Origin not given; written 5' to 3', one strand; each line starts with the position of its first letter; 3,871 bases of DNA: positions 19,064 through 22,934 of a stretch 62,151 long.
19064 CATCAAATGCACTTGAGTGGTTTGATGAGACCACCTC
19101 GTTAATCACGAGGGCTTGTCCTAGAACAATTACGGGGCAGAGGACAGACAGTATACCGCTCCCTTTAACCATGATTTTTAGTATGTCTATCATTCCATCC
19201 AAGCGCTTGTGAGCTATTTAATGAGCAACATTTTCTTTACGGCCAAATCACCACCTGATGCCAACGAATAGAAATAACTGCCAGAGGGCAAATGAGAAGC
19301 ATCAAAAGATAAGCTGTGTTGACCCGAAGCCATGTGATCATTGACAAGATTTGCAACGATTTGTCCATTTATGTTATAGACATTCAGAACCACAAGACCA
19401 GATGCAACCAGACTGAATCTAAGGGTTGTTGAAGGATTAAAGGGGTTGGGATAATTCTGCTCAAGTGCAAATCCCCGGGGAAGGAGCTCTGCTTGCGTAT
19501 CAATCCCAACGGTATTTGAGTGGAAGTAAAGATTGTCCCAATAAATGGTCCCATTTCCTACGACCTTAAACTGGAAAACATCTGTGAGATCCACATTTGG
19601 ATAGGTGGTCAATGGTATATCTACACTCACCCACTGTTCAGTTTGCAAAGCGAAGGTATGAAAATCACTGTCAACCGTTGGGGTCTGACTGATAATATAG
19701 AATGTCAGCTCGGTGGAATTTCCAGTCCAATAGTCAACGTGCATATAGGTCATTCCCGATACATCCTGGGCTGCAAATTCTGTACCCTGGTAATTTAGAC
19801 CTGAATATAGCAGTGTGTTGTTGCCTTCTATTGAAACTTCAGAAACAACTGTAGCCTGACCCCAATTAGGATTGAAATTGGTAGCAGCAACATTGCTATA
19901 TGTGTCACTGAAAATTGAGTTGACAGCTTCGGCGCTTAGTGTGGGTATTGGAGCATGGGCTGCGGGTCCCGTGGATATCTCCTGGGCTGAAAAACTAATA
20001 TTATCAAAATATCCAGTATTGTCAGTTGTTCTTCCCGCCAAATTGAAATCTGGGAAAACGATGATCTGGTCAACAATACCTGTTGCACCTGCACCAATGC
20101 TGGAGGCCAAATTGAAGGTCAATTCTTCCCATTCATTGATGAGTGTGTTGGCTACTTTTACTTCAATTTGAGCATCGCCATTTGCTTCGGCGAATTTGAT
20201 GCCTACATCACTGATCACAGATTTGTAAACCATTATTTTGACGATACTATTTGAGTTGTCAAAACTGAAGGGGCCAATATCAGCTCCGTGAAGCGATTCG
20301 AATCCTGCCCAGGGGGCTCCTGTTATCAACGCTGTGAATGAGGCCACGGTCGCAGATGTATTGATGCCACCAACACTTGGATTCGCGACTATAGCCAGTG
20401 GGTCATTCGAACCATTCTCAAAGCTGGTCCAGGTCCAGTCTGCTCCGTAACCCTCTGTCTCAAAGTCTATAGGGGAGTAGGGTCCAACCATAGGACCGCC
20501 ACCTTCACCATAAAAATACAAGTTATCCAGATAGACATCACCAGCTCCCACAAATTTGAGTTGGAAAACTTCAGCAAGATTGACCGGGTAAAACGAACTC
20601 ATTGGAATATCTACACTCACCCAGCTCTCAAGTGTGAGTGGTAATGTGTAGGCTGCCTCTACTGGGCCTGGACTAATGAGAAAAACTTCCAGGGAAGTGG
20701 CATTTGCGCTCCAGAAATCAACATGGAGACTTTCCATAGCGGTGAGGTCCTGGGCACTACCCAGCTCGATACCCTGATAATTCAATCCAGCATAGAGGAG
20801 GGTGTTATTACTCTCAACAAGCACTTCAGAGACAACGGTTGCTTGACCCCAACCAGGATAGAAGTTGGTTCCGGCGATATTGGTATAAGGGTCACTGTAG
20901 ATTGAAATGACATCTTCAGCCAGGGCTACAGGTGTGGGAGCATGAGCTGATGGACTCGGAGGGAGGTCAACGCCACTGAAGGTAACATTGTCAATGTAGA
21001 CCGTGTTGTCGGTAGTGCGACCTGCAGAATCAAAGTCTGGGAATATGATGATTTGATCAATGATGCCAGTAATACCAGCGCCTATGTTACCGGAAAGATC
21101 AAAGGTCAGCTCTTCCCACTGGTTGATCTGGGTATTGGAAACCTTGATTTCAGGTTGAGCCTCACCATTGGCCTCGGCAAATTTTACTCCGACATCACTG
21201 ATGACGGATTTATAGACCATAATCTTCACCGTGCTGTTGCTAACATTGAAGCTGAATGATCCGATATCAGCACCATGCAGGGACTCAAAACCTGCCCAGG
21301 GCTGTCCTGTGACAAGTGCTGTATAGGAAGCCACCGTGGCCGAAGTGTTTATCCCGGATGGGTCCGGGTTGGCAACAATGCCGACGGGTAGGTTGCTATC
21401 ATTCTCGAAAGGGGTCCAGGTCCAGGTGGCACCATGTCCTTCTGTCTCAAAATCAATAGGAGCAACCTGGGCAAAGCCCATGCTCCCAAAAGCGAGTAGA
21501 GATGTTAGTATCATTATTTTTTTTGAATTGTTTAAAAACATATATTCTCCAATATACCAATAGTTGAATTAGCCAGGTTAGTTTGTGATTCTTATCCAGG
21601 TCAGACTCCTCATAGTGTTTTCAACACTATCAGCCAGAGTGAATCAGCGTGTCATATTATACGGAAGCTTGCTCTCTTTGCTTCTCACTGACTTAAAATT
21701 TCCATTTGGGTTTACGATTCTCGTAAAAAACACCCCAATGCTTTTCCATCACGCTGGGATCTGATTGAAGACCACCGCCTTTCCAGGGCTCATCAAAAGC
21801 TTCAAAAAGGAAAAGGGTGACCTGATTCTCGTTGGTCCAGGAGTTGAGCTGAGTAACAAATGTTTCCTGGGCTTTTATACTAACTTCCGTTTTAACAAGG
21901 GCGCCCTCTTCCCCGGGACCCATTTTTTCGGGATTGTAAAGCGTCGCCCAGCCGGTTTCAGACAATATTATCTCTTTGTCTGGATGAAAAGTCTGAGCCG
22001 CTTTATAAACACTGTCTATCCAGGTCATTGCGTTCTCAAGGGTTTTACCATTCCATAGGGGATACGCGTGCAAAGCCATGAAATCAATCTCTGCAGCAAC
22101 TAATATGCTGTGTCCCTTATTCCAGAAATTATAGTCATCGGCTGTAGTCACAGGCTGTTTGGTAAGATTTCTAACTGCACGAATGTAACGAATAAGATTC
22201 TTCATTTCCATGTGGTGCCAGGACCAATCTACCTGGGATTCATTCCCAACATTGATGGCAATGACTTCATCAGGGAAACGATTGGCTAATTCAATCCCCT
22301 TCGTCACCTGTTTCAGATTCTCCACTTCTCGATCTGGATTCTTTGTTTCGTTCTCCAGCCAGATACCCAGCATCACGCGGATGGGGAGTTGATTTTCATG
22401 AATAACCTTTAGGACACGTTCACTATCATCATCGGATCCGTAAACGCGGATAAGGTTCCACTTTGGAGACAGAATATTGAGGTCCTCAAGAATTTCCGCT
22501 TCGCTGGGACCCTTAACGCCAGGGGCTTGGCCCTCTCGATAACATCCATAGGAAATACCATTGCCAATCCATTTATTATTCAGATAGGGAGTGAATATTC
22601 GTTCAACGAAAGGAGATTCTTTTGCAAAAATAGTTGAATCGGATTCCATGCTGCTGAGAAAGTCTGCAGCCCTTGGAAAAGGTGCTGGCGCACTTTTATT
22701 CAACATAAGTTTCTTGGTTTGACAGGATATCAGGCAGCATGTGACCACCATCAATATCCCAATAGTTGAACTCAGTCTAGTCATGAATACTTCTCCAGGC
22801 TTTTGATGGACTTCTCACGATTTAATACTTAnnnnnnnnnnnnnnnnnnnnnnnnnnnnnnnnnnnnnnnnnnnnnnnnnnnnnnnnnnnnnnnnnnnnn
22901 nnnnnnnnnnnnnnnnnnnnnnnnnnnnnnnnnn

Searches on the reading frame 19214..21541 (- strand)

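Call 12: search_protein_families(library=pfam, proteins=[window:19214-21541:-], max_evalue=0.001)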
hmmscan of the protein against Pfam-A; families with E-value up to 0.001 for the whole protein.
window:19214-21541:- (775 aa): 1 family
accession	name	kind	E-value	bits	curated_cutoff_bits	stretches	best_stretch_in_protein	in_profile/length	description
PF18962.6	Por_Secre_tail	-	6.3e-10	39.6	27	1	697-771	2-73/75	Secretion system C-terminal sorting domain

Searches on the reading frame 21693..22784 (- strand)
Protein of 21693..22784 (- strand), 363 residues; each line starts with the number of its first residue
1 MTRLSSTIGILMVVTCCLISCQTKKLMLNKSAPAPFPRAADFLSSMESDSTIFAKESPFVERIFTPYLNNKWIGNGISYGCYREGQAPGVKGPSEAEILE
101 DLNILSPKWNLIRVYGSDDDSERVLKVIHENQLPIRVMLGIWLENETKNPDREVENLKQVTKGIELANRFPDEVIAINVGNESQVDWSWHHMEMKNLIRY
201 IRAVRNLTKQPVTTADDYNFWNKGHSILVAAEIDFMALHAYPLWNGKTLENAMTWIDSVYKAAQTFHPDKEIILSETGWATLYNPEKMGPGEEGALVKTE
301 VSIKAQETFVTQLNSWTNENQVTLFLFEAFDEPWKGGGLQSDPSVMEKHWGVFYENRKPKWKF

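Call 12: search_protein_families(library=pfam, proteins=[window:21693-22784:-], max_evalue=0.001)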
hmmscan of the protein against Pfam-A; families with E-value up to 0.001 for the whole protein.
window:21693-22784:- (363 aa): 1 family
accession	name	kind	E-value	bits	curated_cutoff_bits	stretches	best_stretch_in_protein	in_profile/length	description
PF00332.24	Glyco_hydro_17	-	2.8e-07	30.9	28.2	1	255-362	208-303/306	Glycosyl hydrolases family 17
